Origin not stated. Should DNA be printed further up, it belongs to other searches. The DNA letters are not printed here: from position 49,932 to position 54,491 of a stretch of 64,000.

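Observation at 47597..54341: Shared domain of about 110 aa between the C-terminus of the S8 protease and the N-terminus of the giant surface protein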

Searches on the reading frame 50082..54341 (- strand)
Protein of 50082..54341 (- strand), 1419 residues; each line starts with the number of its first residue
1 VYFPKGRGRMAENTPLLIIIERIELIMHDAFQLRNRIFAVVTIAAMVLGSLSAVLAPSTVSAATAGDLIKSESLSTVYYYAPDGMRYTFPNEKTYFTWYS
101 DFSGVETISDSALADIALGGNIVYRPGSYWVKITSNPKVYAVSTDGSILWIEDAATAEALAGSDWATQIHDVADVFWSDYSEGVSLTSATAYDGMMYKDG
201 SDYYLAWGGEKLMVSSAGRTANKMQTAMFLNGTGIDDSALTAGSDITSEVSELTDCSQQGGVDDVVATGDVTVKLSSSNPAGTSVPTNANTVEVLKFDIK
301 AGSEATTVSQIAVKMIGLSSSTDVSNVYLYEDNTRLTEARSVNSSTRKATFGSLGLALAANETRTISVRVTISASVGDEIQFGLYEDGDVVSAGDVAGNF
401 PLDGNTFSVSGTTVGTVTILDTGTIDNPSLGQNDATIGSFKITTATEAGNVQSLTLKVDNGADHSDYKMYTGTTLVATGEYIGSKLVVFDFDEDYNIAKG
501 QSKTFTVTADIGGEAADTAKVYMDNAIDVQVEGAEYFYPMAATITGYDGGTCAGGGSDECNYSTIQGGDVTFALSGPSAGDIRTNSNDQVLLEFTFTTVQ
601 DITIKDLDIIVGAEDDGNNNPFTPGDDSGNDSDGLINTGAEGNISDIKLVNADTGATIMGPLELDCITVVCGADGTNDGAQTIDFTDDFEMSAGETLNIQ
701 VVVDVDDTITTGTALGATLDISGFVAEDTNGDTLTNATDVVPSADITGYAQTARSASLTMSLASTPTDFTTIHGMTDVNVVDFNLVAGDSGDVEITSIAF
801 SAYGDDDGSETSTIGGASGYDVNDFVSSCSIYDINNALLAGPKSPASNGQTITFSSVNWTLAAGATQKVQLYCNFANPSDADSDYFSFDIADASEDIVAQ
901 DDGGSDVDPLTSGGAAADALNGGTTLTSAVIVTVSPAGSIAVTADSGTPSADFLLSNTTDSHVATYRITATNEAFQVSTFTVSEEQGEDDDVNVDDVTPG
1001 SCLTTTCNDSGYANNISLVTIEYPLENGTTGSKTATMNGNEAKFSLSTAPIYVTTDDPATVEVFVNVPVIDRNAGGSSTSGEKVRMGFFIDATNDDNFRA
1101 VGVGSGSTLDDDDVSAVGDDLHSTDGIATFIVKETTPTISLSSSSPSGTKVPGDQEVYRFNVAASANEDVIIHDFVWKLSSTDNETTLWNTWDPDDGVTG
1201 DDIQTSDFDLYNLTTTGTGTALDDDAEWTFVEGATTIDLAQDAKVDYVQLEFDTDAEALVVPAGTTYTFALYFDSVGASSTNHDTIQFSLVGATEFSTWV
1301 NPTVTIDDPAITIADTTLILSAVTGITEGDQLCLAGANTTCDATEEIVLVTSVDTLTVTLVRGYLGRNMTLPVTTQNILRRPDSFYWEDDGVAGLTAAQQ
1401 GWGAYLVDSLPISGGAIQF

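Call 7: search_protein_families(library=pfam, proteins=[window:50082-54341:-], max_evalue=1)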
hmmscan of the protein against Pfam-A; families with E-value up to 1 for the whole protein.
window:50082-54341:- (1419 aa): 0 families

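Call 13: search_protein_families(library=ncbifam, proteins=[window:50082-54341:-], max_evalue=1)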
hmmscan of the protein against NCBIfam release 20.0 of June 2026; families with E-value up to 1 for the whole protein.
window:50082-54341:- (1419 aa): 0 families

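Call 49: find_homologous_proteins(query=window:50085-53561:-, max_evalue=0.001)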
Query window:50085-53561:- (1159 aa): 159 proteins with E <= 0.001 among 8000 candidates; the best 120 are listed.
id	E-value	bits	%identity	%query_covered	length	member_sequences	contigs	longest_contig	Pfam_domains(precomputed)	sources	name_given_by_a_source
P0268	0.0e+0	2488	100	100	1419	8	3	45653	-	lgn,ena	-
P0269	0.0e+0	2037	82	100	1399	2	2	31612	-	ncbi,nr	ncbi:hypothetical protein KJ673_02170 [Patescibacteria group bacterium]|nr:hypothetical protein [Pat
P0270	0.0e+0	1523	65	99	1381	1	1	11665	-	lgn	-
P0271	0.0e+0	1437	62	99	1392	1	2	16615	-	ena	-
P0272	0.0e+0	1363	59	99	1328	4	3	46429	-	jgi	jgi:hypothetical protein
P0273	0.0e+0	1339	58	100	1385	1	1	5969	-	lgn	-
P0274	0.0e+0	1329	58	99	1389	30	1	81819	-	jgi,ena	-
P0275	0.0e+0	1324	59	100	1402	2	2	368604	-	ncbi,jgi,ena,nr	ncbi:hypothetical protein HN358_02600 [Candidatus Uhrbacteria bacterium]|jgi:hypothetical protein|nr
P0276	0.0e+0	1224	55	100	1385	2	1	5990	-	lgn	-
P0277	0.0e+0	1111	49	99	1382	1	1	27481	-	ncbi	-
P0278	0.0e+0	1096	51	100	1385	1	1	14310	-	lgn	-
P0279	0.0e+0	1092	49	100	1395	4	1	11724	-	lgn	-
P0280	0.0e+0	1077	50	100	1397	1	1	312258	-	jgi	jgi:hypothetical protein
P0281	0.0e+0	1075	49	100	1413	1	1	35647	-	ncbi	-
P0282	0.0e+0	1059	48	100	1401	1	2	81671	-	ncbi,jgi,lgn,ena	ncbi:MAG: hypothetical protein WC802_04590 [Patescibacteria group bacterium]|jgi:hypothetical protei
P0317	1.4e-279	949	46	99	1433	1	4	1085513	-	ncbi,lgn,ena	-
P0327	3.0e-274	931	46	100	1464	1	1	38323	PF11614.15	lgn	-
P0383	5.4e-136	473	32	99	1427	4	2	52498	-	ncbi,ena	-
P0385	6.4e-118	413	34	82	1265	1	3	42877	-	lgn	-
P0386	5.0e-114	401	34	79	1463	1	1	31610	PF00395.26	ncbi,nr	ncbi:S-layer homology domain-containing protein [Candidatus Gracilibacteria bacterium]|nr:S-layer ho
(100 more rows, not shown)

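Call 50: search_protein_families(library=pfam, proteins=[P0386, P0327, P0385, P0383], max_evalue=0.01)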
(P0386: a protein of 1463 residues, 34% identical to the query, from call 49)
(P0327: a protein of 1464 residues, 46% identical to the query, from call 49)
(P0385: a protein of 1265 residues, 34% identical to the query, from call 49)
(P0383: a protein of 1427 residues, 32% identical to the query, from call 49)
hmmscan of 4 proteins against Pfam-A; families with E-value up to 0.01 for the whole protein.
P0386 (1463 aa): 1 family
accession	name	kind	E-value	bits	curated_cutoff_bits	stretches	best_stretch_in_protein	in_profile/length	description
PF00395.25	SLH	-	1.1e-25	89.8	20.8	3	31-73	1-44/44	S-layer homology domain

P0327 (1464 aa): 1 family
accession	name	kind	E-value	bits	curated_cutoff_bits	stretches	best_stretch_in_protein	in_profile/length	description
PF11614.14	FixG_C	-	3.2e-05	24.5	25.6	0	663-714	52-102/119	IG-like fold at C-terminal of FixG, putative oxidoreductase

P0385 (1265 aa): 2 families
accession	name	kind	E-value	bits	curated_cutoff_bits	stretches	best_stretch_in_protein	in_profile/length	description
PF06280.18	fn3_5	-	4.4e-06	27.8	27.6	0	926-998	6-84/112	Fn3-like domain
PF07705.17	CARDB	-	0.00051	20.6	22.7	0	579-660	10-87/101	CARDB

P0383 (1427 aa): 0 families

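Call 53: find_encoding_contigs(protein=P0386, flank=10000, max_places=3)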
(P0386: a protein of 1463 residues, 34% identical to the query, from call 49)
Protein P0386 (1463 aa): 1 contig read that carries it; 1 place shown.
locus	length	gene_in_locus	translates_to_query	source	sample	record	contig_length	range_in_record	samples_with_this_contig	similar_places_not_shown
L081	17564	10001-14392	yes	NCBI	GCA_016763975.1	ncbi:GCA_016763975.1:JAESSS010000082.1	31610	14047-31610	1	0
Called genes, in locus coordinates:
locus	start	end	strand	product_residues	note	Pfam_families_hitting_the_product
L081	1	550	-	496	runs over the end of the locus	PF00932:LTD, PF00963:Cohesin (weak)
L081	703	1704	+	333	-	PF00710:Asparaginase, PF17763:Asparaginase_C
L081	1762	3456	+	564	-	-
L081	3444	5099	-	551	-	-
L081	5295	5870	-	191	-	-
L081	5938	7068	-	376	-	PF00226:DnaJ, PF01556:DnaJ_C, PF00684:DnaJ_CXXCXGXG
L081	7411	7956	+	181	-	-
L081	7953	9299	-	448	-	PF13692:Glyco_trans_1_4 (faint)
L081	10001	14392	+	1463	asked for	PF00395:SLH (weak)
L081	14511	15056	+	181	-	PF13181:TPR_8 (faint)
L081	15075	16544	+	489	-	PF00395:SLH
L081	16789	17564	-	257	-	PF02772:S-AdoMet_synt_M, PF02773:S-AdoMet_synt_C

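Call 57: find_encoding_contigs(protein=P0317, flank=10000, max_places=1)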
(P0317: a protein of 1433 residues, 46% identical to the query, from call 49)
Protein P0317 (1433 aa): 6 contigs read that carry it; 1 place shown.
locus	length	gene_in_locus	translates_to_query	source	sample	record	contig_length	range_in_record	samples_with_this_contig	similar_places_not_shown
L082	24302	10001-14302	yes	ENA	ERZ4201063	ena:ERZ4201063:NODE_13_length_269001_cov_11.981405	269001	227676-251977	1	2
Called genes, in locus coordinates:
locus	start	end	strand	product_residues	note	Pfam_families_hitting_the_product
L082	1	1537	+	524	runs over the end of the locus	PF04932:Wzy_C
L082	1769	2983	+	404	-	PF13439:Glyco_transf_4, PF13579:Glyco_trans_4_4, PF20706:GT4-conflict, PF00534:Glycos_transf_1, PF13524:Glyco_trans_1_2 (weak), PF13692:Glyco_trans_1_4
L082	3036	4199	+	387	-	PF09314:DUF1972 (faint), PF13439:Glyco_transf_4, PF13579:Glyco_trans_4_4, PF00534:Glycos_transf_1, PF13692:Glyco_trans_1_4, PF13524:Glyco_trans_1_2 (weak)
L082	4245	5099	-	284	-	PF02498:Bro-N (weak)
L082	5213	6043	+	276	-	-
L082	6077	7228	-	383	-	PF08014:MATCAP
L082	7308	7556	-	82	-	-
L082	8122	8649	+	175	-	PF08281:Sigma70_r4_2, PF04545:Sigma70_r4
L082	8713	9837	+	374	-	PF18915:DUF5667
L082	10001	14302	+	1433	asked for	-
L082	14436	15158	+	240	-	PF13429:TPR_15 (faint), PF13424:TPR_12 (faint), PF13428:TPR_14 (faint), PF23914:TPR_CcmH_CycH (faint), PF07719:TPR_2 (faint), PF13181:TPR_8 (weak)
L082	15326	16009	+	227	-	PF01797:Y1_Tnp (weak)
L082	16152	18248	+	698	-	PF00082:Peptidase_S8, PF01839:FG-GAP (faint), PF13517:FG-GAP_3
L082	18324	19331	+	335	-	PF01073:3Beta_HSD, PF01370:Epimerase, PF02719:Polysacc_synt_2 (weak), PF04321:RmlD_sub_bind, PF16363:GDP_Man_Dehyd, PF07993:NAD_binding_4 (weak)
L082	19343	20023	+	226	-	PF00535:Glycos_transf_2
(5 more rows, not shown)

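Call 58: find_encoding_contigs(protein=P0275, flank=10000, max_places=1)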
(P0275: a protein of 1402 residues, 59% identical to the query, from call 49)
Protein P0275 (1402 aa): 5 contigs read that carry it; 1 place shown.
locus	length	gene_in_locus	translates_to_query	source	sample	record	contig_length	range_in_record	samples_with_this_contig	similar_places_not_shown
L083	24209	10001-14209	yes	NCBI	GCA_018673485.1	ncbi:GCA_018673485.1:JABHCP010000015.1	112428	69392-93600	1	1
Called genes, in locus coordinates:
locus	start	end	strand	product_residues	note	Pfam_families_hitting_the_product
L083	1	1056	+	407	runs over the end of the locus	PF13439:Glyco_transf_4, PF13579:Glyco_trans_4_4, PF20706:GT4-conflict, PF00534:Glycos_transf_1, PF13524:Glyco_trans_1_2 (weak), PF13692:Glyco_trans_1_4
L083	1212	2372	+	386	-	PF09314:DUF1972 (faint), PF20706:GT4-conflict (weak), PF13439:Glyco_transf_4, PF13579:Glyco_trans_4_4, PF00534:Glycos_transf_1, PF13692:Glyco_trans_1_4, PF13524:Glyco_trans_1_2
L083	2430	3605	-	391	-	PF08014:MATCAP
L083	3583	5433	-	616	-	-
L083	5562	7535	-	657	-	PF14885:GHL15, PF01839:FG-GAP (faint), PF13517:FG-GAP_3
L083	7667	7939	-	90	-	PF12728:HTH_17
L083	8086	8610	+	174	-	PF04542:Sigma70_r2 (weak), PF08281:Sigma70_r4_2, PF04545:Sigma70_r4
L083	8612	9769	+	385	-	PF18915:DUF5667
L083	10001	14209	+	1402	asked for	-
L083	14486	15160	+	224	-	PF13424:TPR_12 (faint), PF13428:TPR_14 (faint), PF23914:TPR_CcmH_CycH (faint), PF14559:TPR_19 (faint), PF13432:TPR_16 (weak), PF00515:TPR_1 (weak), PF07719:TPR_2 (weak)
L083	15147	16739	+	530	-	PF00082:Peptidase_S8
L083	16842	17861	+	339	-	PF01073:3Beta_HSD, PF01370:Epimerase, PF02719:Polysacc_synt_2 (faint), PF16363:GDP_Man_Dehyd, PF07993:NAD_binding_4 (faint)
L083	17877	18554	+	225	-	PF00535:Glycos_transf_2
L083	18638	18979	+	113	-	PF10066:DUF2304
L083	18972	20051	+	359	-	PF00535:Glycos_transf_2, PF13641:Glyco_tranf_2_3 (weak), PF13632:Glyco_trans_2_3 (weak)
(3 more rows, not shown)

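Call 59: find_encoding_contigs(protein=P0383, flank=10000, max_places=1)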
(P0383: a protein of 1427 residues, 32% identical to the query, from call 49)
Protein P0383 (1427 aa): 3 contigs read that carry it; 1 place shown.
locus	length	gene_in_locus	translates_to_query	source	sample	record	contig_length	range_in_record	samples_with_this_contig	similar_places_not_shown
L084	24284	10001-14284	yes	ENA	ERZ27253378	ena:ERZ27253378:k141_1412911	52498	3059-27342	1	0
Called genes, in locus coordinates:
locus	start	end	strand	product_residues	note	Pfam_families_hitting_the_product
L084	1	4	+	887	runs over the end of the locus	PF02861:Clp_N, PF23569:NBD_SMAX1, PF00004:AAA, PF17871:AAA_lid_9, PF00004:AAA, PF07724:AAA_2, PF07728:AAA_5, PF10431:ClpB_D2-small, +8 more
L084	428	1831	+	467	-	-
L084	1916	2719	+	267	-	PF02900:LigB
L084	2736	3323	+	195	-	PF09997:DUF2238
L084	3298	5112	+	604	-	PF17764:PriA_3primeBD, PF18074:PriA_C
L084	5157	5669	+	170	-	PF01327:Pep_deformylase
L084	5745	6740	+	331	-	PF00551:Formyl_trans_N, PF02911:Formyl_trans_C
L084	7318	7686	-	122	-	PF12728:HTH_17 (weak)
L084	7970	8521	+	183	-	PF04542:Sigma70_r2, PF08281:Sigma70_r4_2, PF04545:Sigma70_r4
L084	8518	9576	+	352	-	PF18915:DUF5667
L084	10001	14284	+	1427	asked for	-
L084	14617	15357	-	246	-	PF13424:TPR_12 (faint), PF00515:TPR_1 (faint), PF07719:TPR_2 (faint), PF13181:TPR_8 (faint), PF13428:TPR_14 (faint), PF13432:TPR_16 (faint), PF13176:TPR_7 (faint)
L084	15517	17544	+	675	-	PF00082:Peptidase_S8, PF13517:FG-GAP_3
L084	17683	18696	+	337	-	PF04321:RmlD_sub_bind (weak), PF01073:3Beta_HSD, PF01370:Epimerase, PF02719:Polysacc_synt_2 (faint), PF07993:NAD_binding_4 (faint), PF16363:GDP_Man_Dehyd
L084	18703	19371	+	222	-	PF00535:Glycos_transf_2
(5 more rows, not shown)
